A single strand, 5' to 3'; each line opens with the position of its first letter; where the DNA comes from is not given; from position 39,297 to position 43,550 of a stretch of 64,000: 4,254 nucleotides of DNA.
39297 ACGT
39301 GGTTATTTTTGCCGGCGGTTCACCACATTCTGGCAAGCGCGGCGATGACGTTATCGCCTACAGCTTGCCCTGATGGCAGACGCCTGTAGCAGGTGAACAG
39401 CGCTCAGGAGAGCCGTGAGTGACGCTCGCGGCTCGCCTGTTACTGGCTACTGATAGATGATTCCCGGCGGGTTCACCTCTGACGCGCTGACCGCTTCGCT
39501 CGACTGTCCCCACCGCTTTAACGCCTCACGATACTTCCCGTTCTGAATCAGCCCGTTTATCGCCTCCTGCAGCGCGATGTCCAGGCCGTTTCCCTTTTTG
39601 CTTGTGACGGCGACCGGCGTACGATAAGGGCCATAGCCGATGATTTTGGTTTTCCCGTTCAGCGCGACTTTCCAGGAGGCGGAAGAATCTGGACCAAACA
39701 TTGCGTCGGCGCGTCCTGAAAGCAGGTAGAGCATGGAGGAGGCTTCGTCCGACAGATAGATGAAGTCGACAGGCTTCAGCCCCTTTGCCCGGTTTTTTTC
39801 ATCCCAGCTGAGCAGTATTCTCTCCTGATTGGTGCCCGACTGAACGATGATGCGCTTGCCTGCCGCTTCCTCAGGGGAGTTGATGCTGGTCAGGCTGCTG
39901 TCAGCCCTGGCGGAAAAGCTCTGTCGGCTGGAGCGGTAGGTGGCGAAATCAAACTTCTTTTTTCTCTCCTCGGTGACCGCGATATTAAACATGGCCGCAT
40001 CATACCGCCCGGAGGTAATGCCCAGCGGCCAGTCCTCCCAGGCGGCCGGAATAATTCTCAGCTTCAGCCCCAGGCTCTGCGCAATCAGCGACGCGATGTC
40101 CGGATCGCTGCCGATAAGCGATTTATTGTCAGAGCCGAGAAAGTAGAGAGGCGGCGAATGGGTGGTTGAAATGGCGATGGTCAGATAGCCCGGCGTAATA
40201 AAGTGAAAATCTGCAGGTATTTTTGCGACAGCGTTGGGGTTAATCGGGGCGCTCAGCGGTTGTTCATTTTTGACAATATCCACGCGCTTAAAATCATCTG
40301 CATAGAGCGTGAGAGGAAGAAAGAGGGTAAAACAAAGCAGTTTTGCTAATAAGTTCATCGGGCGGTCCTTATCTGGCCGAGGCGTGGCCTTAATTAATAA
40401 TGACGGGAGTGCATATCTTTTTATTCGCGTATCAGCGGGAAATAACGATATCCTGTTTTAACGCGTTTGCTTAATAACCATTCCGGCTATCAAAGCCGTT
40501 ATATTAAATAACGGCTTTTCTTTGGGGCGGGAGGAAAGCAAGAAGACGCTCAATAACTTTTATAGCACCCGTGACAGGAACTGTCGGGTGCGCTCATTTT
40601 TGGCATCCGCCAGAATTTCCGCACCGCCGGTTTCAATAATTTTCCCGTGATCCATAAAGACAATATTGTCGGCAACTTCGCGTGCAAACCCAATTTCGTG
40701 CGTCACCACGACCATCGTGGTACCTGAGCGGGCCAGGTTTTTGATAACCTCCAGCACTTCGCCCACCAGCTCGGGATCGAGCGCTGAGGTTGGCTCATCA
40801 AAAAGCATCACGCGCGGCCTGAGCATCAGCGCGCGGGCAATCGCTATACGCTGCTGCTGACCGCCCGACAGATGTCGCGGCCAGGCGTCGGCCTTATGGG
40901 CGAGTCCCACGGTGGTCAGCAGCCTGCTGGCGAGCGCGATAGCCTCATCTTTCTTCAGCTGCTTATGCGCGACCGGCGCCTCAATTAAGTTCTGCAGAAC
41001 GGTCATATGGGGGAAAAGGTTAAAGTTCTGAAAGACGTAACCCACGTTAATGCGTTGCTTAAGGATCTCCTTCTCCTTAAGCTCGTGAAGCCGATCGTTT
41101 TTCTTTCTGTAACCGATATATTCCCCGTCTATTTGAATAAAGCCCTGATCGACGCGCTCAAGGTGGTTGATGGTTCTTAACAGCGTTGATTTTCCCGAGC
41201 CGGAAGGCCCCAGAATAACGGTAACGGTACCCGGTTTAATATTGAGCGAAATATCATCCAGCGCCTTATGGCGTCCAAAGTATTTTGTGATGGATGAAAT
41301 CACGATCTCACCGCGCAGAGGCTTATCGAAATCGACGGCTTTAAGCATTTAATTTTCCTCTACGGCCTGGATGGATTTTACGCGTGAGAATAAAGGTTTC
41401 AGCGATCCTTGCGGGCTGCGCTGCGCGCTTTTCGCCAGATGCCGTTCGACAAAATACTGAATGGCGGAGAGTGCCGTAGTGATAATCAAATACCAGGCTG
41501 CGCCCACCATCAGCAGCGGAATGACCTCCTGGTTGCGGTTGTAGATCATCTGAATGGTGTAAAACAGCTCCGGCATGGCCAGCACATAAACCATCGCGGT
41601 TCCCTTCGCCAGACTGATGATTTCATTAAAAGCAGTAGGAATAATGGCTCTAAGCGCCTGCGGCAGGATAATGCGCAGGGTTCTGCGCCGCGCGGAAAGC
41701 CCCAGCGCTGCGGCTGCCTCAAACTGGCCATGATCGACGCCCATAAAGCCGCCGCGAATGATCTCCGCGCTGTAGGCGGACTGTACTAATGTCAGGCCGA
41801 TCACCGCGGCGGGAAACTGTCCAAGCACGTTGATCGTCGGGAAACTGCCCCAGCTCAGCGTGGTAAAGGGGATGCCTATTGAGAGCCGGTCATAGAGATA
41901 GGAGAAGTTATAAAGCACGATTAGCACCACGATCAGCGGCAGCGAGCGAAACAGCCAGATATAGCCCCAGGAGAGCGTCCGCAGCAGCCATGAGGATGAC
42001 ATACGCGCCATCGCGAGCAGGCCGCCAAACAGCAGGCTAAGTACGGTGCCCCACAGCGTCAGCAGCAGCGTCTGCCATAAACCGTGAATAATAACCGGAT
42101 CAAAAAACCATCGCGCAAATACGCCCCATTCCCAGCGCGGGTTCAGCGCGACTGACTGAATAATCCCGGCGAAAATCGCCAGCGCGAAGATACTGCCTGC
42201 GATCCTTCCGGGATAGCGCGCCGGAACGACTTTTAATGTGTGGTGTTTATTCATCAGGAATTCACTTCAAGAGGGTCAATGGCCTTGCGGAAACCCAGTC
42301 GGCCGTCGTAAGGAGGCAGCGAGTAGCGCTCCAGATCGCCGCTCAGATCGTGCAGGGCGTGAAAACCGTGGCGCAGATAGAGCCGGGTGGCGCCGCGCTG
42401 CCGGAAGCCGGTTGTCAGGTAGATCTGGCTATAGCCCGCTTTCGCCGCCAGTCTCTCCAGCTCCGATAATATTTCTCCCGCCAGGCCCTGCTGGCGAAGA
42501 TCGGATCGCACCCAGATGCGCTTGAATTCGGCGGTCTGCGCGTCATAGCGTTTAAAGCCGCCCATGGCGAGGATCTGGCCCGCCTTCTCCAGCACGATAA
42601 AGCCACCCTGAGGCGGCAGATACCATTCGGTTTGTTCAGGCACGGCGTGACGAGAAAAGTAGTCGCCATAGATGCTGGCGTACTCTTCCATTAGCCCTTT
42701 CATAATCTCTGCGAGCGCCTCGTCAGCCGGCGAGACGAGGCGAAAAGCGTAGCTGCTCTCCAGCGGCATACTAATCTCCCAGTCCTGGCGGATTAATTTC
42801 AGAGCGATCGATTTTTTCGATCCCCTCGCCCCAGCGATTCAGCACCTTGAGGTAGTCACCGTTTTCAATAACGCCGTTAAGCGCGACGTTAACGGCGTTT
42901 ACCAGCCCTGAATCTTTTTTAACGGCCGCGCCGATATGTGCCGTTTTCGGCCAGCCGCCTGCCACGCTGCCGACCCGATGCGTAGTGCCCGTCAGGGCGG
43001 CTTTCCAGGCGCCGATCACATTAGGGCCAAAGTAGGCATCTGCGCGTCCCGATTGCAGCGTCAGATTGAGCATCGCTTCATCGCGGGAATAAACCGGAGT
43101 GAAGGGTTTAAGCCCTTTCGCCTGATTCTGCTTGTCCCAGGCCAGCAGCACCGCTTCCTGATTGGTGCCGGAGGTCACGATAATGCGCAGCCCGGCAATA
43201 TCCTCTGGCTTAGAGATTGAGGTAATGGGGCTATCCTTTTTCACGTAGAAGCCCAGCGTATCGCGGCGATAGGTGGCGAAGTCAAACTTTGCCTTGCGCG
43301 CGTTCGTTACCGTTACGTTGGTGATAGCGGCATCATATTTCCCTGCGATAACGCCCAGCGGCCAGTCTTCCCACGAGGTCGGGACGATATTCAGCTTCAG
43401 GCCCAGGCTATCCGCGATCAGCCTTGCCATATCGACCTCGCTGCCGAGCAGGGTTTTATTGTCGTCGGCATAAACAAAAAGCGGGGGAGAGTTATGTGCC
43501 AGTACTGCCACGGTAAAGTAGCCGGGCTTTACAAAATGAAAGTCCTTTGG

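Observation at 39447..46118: Operon of two LLM flavin monooxygenases, a GNAT, two SBPs, permease and ATPase: candidate S-alkyl-cysteine / organosulfur salvage system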

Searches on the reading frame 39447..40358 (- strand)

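Call 3: search_protein_families(library=pfam, proteins=[window:39447-40358:-])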
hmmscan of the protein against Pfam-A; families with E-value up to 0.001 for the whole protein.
window:39447-40358:- (303 aa): 1 family
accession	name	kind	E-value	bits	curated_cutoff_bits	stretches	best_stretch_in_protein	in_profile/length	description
PF00497.25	SBP_bac_3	-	4.9e-22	78.5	26.4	1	62-285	4-131/132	Bacterial extracellular solute-binding proteins, family 3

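Call 4: search_protein_families(library=ncbifam, proteins=[window:39447-40358:-])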
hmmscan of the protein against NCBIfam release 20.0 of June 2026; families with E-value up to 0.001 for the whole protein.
window:39447-40358:- (303 aa): 9 families
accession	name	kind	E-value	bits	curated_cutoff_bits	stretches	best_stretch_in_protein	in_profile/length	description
NF052427.1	StpK7MSMEG_1200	equivalog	4.4e-21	75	900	1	42-296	349-597/601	serine/threonine protein kinase StpK7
TIGR01096.1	3A0103s03R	subfamily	3.4e-17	62.8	256.35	1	57-283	24-249/250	lysine/arginine/ornithine ABC transporter substrate-binding protein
NF008426.0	PRK11260.1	equivalog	1.2e-16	60.8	312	1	57-283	41-259/266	cystine ABC transporter substrate-binding protein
NF007029.0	PRK09495.1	equivalog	1e-10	41.8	303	1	61-284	29-243/248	glutamine ABC transporter substrate-binding protein GlnH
NF011583.0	PRK15007.1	subfamily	1.5e-07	31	358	1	56-281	18-238/243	arginine ABC transporter substrate-binding protein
NF041764.1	ArtI_Ecoli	equivalog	8.5e-07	28.6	522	1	60-283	22-240/243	arginine ABC transporter substrate-binding protein ArtI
TIGR02995.1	ectoine_ehuB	equivalog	1.9e-06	27.3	190.9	1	61-292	35-268/275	ectoine/hydroxyectoine ABC transporter substrate-binding protein EhuB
NF008112.0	PRK10859.1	equivalog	2.8e-05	22.7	354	1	61-188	45-170/483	membrane-bound lytic murein transglycosylase MltF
NF041765.1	ArtJ_Ecoli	equivalog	3.4e-05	23.5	510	1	61-270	25-216/243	arginine ABC transporter substrate-binding protein ArtJ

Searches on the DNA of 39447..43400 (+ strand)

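Call 28: search_dna_similar(query=window:39447-43400:+, collection=ecoli_genomes, mode=distant, max_rows=10)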
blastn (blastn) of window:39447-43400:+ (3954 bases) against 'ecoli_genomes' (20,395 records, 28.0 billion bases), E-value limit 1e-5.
Records with a match: 5484; places in all: 35377; records where one place covers at least 80% of the query: 0.
Genomes with a match: 5426 of 5426; with a place that covers at least 80% of the query: 0. Places per genome that has any: lowest 5, median 7, highest 10. On chromosomes: 35317 places; on plasmids: 60.
Best place of each record, by identity: 80-90% 44; 60-80% 5440.
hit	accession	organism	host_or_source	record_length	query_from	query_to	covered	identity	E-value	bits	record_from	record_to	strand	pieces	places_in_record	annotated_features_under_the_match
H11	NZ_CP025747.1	Escherichia coli strain ML35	missing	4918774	1198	1601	10%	69.1%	3e-33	154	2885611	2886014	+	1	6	tcyN: L-cystine ABC transporter ATP-binding protein TcyN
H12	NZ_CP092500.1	Escherichia coli strain A30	Horse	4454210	1198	1601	10%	69.1%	3e-33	154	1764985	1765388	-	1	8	tcyN: L-cystine ABC transporter ATP-binding protein TcyN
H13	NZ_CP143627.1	Escherichia coli strain FJ_Ec_21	swine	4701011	1198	1601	10%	69.1%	3e-33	154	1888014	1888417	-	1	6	tcyN: L-cystine ABC transporter ATP-binding protein TcyN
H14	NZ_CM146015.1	Escherichia coli strain YZ_2_2_complete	Tool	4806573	1198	1601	10%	69.1%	3e-33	154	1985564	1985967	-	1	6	tcyN: L-cystine ABC transporter ATP-binding protein TcyN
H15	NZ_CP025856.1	Escherichia coli strain 504838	Homo sapiens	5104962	1198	1601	10%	69.0%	1e-32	153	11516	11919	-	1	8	tcyN: L-cystine ABC transporter ATP-binding protein TcyN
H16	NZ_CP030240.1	Escherichia coli strain ER1709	-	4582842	1198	1601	10%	69.0%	1e-32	153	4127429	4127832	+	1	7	tcyN: L-cystine ABC transporter ATP-binding protein TcyN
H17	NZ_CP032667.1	Escherichia coli str. K-12 substr. MG1655 strain K-12 ...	Laboratory strain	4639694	1198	1601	10%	69.0%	1e-32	153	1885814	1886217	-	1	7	tcyN: L-cystine ABC transporter ATP-binding protein TcyN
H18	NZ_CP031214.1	Escherichia coli strain C600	Homo sapiens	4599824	1198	1601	10%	69.0%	1e-32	153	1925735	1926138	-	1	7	tcyN: L-cystine ABC transporter ATP-binding protein TcyN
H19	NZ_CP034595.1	Escherichia coli strain WCHEC035053S1G0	missing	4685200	1198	1601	10%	69.0%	1e-32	153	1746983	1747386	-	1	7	tcyN: L-cystine ABC transporter ATP-binding protein TcyN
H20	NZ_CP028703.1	Escherichia coli strain ME8067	Laboratory strain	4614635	1198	1601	10%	69.0%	1e-32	153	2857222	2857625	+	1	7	tcyN: L-cystine ABC transporter ATP-binding protein TcyN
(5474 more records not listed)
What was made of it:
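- Tried and rejected: E. coli complete genomes: only tcyN-like fragments match, and 0 of 5,426 genomes carry the operon (call 28).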

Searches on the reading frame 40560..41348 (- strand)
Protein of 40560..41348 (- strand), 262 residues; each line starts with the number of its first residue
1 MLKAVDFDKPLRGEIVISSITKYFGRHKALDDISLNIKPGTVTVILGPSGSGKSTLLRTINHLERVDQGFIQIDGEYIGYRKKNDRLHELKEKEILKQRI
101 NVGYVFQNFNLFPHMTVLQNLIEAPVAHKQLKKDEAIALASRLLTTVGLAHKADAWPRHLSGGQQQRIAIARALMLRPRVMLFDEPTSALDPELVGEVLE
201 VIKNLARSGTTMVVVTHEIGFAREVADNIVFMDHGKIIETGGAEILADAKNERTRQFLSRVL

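Call 3: search_protein_families(library=pfam, proteins=[window:40560-41348:-])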
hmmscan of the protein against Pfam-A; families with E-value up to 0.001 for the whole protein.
window:40560-41348:- (262 aa): 12 families
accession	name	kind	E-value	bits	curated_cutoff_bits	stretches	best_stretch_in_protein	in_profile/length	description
PF00005.33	ABC_tran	-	1.1e-36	127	25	1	30-188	1-137/137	ABC transporter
PF13304.12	AAA_21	-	7.3e-15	56.3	27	2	158-218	236-299/304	AAA domain, putative AbiEii toxin, Type IV TA system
PF02463.25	SMC_N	-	4.6e-09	36.5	40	1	32-229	17-209/220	RecF/RecN/SMC N terminal domain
PF20703.3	nSTAND1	-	3.7e-06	27.2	27.1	1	22-58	15-51/379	Novel STAND NTPase 1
PF09818.15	ABC_ATPase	-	7.1e-06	25.7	23.2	0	35-61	75-100/283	P-loop domain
PF01637.24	ATPase_2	-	3.4e-05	24.2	33.2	1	24-128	2-79/225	ATPase domain predominantly from Archaea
PF13555.12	AAA_29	-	9.2e-05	22.6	27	1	34-58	16-40/61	P-loop containing region of AAA domain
PF13191.12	AAA_16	-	0.00014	22.8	32.6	1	41-78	25-63/167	AAA ATPase domain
PF25199.1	nSTAND_NTPase5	-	0.00017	21.9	34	1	38-62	39-63/145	Novel STAND NTPase 5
PF13175.12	AAA_15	-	0.00019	21.6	32.1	1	28-81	12-68/374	AAA ATPase domain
PF03193.22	RsgA_GTPase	-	0.00037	20.8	30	1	27-62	94-128/174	RsgA GTPase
PF13166.12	AAA_13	-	0.00087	18.5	36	0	177-229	526-581/713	AAA domain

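Call 4: search_protein_families(library=ncbifam, proteins=[window:40560-41348:-])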
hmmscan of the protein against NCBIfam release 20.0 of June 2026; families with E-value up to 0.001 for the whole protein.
window:40560-41348:- (262 aa): 192 families (the best 25 are shown)
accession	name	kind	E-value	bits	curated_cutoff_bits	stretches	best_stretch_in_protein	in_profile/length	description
NF008428.0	PRK11264.1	equivalog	7.9e-92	307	406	1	15-261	4-247/250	L-cystine ABC transporter ATP-binding protein TcyN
TIGR03005.1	ectoine_ehuA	equivalog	3.6e-88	295.1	345.4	1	16-261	2-250/252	ectoine/hydroxyectoine ABC transporter ATP-binding protein EhuA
NF008338.0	PRK11124.1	equivalog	3e-82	275.8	369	1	15-259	3-241/242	arginine ABC transporter ATP-binding protein ArtP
NF007027.0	PRK09493.1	equivalog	3.1e-82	275.6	379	1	17-261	4-239/240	glutamine ABC transporter ATP-binding protein GlnQ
NF007908.0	PRK10619.1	equivalog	1e-73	247.7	466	1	17-260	8-254/257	histidine ABC transporter ATP-binding protein HisP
TIGR00972.1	3a0107s01c2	equivalog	6.5e-62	209.1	343.2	1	16-260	3-245/248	phosphate ABC transporter ATP-binding protein PstB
TIGR02315.1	ABC_phnC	equivalog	2.8e-56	190.7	266.1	1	15-250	2-237/243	phosphonate ABC transporter ATP-binding protein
TIGR00968.1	3a0106s01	subfamily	1.6e-54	184.9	342.75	1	15-250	1-222/237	sulfate ABC transporter ATP-binding protein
TIGR03265.1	PhnT2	equivalog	4.5e-54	184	457.7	1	14-250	4-227/353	putative 2-aminoethylphosphonate ABC transporter ATP-binding protein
TIGR02982.1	heterocyst_DevA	subfamily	1.3e-53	181.9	295.8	1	16-237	3-219/220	ABC exporter ATP-binding subunit, DevA family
TIGR01186.1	proV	subfamily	2.6e-51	174.9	326.6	1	25-260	4-232/363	betaine/proline/choline family ABC transporter ATP-binding protein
TIGR02673.1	FtsE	equivalog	2.8e-51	174.2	264.85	1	21-236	9-214/214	cell division ATP-binding protein FtsE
TIGR02314.1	ABC_MetN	equivalog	3e-51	174.5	499.7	1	17-259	4-242/343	methionine ABC transporter ATP-binding protein MetN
NF008105.0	PRK10851.1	equivalog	1.6e-49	168.5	502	1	15-244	3-222/362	sulfate/thiosulfate ABC transporter ATP-binding protein CysA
TIGR03608.1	L_ocin_972_ABC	subfamily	1.7e-49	168.1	254.85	1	18-230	2-204/206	putative bacteriocin export ABC transporter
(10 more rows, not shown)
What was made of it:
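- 40560..41348 (-): ABC ATPase. TcyN model at 307 bits, below its cutoff of 406 (call 4).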

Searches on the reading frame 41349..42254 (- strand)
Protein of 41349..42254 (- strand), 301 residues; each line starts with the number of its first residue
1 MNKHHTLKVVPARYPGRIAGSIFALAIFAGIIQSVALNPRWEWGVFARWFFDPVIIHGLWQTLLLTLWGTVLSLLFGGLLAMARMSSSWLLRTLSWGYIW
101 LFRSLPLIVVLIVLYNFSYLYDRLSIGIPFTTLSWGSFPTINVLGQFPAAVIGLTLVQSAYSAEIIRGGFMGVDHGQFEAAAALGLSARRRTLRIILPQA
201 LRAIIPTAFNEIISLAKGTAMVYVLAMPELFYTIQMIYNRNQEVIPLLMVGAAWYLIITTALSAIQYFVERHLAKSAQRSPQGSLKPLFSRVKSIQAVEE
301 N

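Call 3: search_protein_families(library=pfam, proteins=[window:41349-42254:-])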
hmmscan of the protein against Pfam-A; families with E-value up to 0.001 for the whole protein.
window:41349-42254:- (301 aa): 1 family
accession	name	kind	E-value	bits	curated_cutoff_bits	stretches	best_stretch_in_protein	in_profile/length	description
PF00528.27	BPD_transp_1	-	1e-19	71.4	26.4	1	74-273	2-182/184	Binding-protein-dependent transport system inner membrane component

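Call 4: search_protein_families(library=ncbifam, proteins=[window:41349-42254:-])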
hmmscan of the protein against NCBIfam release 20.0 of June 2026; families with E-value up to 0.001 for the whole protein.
window:41349-42254:- (301 aa): 13 families
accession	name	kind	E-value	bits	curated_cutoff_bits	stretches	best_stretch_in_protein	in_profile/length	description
NF011680.0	PRK15100.1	equivalog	1.7e-36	126.2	300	1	53-278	13-219/222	cystine ABC transporter permease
NF011687.0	PRK15107.1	equivalog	2.2e-25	89.9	318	1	53-271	14-221/224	glutamate/aspartate ABC transporter permease GltK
TIGR03004.1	ectoine_ehuC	equivalog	2.8e-25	89.4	196.95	1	53-276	5-209/214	ectoine/hydroxyectoine ABC transporter permease subunit EhuC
TIGR03003.1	ectoine_ehuD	equivalog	4.2e-25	88.9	205.2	1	41-271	1-210/212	ectoine/hydroxyectoine ABC transporter permease subunit EhuD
NF008337.0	PRK11123.1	equivalog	7.7e-25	87.7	277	1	59-272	11-229/238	arginine ABC transporter permease ArtQ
NF007028.0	PRK09494.1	equivalog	8.4e-25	87.9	303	1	52-273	12-216/219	glutamine ABC transporter permease GlnP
NF011714.0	PRK15135.1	subfamily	2.2e-23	83.3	319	1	51-279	5-225/228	histidine ABC transporter permease HisQ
NF008336.0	PRK11122.1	equivalog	1.9e-20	73.5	248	1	54-272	7-214/222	arginine ABC transporter permease ArtM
NF011651.0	PRK15069.1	subfamily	7.3e-20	71.3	306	1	63-273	23-228/237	histidine ABC transporter permease HisM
TIGR01726.1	HEQRo_perm_3TM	subfamily_domain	1.4e-15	57.6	42.2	1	53-168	3-99/99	ABC transporter permease subunit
NF040839.1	tungstate_WtpB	equivalog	5.6e-07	29.4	340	1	20-220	10-195/251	tungstate ABC transporter permease WtpB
NF008049.0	PRK10782.1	subfamily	4e-06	26.7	212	1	55-222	9-164/217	methionine ABC transporter permease MetI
TIGR01097.1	PhnE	equivalog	6.3e-06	25.8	216.7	1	49-114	51-119/252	phosphonate ABC transporter, permease protein PhnE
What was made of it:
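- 41349..42254 (-): Single polar-amino-acid-type ABC permease of 301 aa, presumably a homodimer. Best NCBIfam match is the cystine permease, below cutoff (calls 3, 4).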
